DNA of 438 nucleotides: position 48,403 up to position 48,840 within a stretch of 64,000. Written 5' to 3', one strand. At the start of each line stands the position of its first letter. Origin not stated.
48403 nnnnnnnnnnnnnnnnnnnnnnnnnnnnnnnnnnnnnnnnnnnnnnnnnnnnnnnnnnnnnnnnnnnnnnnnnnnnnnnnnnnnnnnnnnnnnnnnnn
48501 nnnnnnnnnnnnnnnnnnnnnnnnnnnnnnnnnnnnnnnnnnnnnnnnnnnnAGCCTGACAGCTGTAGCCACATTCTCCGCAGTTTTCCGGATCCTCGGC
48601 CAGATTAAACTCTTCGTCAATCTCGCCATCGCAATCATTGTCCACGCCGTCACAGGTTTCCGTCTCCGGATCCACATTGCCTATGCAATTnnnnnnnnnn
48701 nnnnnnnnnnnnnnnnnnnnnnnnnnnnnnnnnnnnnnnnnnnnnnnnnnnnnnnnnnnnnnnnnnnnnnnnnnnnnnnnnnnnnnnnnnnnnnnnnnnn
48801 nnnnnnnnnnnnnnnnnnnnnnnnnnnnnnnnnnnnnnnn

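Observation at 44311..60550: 16-kb block of nine self-contained genes encoding a paralogous family of secreted, cysteine-rich, hyper-acidic repeat proteins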

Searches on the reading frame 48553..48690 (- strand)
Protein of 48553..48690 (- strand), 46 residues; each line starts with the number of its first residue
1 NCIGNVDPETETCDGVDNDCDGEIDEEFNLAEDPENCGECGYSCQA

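Call 83: search_solved_structures(query=A8, max_evalue=10, show_alignments=4)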
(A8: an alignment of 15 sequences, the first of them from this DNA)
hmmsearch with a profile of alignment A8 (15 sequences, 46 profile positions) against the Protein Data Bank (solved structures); distinct sequences matched with E-value up to 10: 1.
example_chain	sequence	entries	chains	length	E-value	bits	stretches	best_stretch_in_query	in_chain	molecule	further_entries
2vov_A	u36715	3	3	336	1.3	12.3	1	3-23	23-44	SURFACE-ASSOCIATED PROTEIN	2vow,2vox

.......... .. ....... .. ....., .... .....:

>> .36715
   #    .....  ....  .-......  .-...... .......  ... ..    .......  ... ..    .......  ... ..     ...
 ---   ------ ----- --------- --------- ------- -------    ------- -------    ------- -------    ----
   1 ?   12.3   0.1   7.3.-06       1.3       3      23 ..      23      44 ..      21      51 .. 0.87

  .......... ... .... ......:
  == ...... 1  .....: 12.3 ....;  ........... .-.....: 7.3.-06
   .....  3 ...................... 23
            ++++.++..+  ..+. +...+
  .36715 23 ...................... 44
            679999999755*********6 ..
